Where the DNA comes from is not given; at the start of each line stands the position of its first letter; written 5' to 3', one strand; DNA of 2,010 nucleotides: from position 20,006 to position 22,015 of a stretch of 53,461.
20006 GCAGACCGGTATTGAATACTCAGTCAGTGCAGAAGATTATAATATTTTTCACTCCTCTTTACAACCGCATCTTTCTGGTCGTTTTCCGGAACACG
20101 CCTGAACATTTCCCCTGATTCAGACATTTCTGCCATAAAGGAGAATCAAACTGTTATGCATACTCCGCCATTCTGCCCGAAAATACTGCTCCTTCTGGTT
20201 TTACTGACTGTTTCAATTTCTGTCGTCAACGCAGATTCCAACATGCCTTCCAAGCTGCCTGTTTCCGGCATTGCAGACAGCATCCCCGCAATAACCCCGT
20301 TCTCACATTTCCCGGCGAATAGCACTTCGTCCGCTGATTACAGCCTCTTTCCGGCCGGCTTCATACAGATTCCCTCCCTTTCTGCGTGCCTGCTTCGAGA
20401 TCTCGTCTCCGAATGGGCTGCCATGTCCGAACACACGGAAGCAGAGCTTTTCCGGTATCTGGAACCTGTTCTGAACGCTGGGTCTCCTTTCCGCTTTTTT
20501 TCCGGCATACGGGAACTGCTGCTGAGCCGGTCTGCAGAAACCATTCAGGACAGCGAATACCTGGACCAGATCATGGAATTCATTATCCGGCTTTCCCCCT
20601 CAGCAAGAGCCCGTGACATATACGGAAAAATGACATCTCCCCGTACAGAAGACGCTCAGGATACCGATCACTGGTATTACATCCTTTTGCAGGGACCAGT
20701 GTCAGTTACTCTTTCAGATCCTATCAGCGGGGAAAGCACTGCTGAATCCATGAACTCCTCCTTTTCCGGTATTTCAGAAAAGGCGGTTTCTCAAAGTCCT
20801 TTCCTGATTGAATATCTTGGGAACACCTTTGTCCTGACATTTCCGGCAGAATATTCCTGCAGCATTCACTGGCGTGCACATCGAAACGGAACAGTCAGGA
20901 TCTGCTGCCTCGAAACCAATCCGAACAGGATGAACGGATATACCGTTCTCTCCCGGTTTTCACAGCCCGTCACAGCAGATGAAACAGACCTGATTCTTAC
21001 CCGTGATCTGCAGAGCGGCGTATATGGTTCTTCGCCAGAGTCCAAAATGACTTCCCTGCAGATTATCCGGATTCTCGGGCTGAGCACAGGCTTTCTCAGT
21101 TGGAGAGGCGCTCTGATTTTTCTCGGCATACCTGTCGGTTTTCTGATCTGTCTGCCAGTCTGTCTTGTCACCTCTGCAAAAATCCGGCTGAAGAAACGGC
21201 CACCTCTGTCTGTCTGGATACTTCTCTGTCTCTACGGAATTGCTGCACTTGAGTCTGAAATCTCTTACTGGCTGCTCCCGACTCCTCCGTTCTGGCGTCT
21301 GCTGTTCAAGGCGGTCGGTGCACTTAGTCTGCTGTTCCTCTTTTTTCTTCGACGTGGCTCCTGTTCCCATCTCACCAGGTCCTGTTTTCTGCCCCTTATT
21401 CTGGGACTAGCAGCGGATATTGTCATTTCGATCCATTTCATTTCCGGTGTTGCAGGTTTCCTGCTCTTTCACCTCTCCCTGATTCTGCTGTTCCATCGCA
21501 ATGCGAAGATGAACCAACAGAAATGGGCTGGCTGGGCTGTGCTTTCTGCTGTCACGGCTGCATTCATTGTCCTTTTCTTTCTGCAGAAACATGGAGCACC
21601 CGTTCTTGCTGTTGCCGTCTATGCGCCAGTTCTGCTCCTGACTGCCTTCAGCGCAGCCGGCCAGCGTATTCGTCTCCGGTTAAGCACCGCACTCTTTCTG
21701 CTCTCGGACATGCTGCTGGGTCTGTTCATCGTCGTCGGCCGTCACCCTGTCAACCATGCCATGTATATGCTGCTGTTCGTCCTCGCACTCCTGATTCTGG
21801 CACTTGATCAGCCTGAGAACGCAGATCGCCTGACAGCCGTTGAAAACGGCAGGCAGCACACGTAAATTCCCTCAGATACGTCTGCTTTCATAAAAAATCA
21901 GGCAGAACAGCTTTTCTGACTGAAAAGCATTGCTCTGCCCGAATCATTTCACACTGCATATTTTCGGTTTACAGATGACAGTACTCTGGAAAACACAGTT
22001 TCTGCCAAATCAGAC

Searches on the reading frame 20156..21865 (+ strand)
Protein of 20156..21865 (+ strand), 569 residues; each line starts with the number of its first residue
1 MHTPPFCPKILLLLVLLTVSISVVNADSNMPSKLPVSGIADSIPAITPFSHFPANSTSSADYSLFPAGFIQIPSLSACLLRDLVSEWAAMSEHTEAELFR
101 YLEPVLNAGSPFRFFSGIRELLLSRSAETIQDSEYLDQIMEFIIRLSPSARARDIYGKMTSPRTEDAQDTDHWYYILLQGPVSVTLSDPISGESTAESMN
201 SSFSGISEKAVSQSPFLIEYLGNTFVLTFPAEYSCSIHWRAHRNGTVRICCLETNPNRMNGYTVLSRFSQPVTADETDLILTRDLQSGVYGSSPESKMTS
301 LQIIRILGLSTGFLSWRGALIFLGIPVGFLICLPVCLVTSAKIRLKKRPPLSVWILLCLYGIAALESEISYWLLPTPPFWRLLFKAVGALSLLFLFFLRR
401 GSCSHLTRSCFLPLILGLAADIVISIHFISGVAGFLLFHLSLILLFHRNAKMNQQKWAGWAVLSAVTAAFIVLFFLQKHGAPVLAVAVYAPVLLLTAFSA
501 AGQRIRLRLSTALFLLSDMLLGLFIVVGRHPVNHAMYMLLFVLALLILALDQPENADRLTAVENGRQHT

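Call 43: search_protein_families(library=pfam, proteins=[window:20156-21865:+], max_evalue=0.0001)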
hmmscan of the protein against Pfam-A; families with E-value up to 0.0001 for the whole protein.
window:20156-21865:+ (569 aa): 1 family
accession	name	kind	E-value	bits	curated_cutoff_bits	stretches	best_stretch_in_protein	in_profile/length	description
PF07947.19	YhhN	-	1.7e-12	47.9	25.6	1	380-550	1-180/182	YhhN family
